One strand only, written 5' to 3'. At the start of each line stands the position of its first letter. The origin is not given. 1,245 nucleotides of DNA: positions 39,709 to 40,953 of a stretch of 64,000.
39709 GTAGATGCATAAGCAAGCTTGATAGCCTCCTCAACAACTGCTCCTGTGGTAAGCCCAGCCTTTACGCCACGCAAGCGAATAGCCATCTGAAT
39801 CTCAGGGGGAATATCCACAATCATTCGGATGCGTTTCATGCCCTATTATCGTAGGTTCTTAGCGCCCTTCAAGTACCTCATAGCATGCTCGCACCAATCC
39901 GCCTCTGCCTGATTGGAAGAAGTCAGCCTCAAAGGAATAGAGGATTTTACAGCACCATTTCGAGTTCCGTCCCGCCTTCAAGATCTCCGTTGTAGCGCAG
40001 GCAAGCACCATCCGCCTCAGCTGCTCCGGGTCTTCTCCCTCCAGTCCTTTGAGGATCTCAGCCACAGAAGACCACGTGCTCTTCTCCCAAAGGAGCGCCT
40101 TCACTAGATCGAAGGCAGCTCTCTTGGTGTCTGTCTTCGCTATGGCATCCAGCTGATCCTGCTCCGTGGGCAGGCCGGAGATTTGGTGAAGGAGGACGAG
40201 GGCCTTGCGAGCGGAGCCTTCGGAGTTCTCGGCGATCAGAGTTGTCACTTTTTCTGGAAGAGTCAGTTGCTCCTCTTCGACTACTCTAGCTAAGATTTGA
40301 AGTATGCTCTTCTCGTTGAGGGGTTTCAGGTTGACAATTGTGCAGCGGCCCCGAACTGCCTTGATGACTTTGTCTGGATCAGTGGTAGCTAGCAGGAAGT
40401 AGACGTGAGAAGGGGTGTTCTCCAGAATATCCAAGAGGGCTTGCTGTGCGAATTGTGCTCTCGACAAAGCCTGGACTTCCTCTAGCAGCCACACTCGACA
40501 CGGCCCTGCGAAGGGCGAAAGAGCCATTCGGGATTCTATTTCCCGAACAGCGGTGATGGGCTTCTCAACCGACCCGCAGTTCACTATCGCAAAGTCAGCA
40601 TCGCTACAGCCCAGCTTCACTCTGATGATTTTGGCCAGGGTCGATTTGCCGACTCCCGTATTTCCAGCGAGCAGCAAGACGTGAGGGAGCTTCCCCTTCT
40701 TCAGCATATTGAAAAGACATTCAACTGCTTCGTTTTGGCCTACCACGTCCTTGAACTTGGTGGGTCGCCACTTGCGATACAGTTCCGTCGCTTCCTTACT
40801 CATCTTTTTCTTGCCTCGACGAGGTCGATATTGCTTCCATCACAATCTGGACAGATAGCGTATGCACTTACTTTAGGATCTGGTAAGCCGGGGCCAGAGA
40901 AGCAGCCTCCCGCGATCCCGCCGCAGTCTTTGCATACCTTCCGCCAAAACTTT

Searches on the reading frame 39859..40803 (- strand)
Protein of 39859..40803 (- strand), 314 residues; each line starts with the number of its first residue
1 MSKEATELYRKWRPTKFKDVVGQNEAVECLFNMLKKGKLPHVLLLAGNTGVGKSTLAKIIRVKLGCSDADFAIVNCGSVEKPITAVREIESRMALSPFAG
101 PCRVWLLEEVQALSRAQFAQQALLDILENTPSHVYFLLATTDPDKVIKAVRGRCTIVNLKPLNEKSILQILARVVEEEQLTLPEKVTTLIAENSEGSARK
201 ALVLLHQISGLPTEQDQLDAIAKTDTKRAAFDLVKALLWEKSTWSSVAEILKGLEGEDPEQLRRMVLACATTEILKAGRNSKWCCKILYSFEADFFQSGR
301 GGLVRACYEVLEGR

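Call 10: search_protein_families(library=phrogs, proteins=[window:39859-40803:-], max_evalue=0.001)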
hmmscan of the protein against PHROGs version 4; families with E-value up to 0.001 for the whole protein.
window:39859-40803:- (314 aa): 7 families
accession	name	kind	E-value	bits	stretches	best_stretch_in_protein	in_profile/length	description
phrog_5846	-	DNA, RNA and nucleotide metabolism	9e-54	184.2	1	7-271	5-266/380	clamp loader of DNA polymerase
phrog_168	-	DNA, RNA and nucleotide metabolism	1.3e-26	95.1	1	7-237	10-235/314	clamp loader of DNA polymerase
phrog_11838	-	DNA, RNA and nucleotide metabolism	2.7e-23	83.8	1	8-249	7-247/420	clamp loader of DNA polymerase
phrog_7998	-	unknown function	2e-05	24.9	1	23-79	22-81/339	-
phrog_22983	-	unknown function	0.00071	20.2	1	82-172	19-109/324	-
phrog_3757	-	unknown function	0.0008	19.9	0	17-79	105-162/367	-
phrog_6841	-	unknown function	0.0009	19.2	0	40-82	55-96/470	-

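Call 96: search_protein_families(library=pfam, proteins=[window:39859-40803:-], max_evalue=0.01)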
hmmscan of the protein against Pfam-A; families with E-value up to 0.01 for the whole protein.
window:39859-40803:- (314 aa): 16 families
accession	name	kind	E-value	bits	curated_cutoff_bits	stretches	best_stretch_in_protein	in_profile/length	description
PF13177.12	DNA_pol3_delta2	-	4.6e-20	72.7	27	2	70-162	70-160/161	DNA polymerase III, delta subunit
PF00004.35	AAA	-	2.5e-12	47.8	21.2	1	43-159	1-128/131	ATPase family associated with various cellular activities (AAA)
PF00158.32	Sigma54_activat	-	4.6e-05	23.6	20.2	1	22-81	3-63/168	Sigma-54 interaction domain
PF21960.2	RCF1-5-like_lid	-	7.4e-05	23.1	27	1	169-206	1-39/43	RCF1/5-like, AAA+ ATPase lid domain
PF05729.18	NACHT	-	0.00015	22.1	26.7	0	42-67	2-27/167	NACHT domain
PF13191.12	AAA_16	-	0.00019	22.4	32.6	1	25-155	10-104/167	AAA ATPase domain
PF13401.12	AAA_22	-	0.00023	21.9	27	1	42-121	7-85/130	AAA domain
PF05496.18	RuvB_N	-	0.00025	21.3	27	1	13-66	2-59/159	Holliday junction DNA helicase RuvB P-loop domain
PF22608.2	DNAX_ATPase_lid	-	0.0003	20.9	27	1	167-207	2-42/49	DNA polymerase III clamp loader subunit, ATPase lid domain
PF00931.28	NB-ARC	-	0.00052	19.8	23.5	0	25-66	3-44/248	NB-ARC domain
PF20720.3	nSTAND3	-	0.00054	20.1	27.2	1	40-80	17-55/155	Novel STAND NTPase 3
PF06068.19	TIP49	-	0.00087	19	23.8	1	19-77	25-86/347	TIP49 P-loop domain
PF06414.18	Zeta_toxin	-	0.0016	18.3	22.3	1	36-73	12-48/199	Zeta toxin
PF03193.22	RsgA_GTPase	-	0.0035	17.6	30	1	9-61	79-127/174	RsgA GTPase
PF07728.20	AAA_5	-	0.0039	17.6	22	0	43-76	2-33/139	AAA domain (dynein-related subfamily)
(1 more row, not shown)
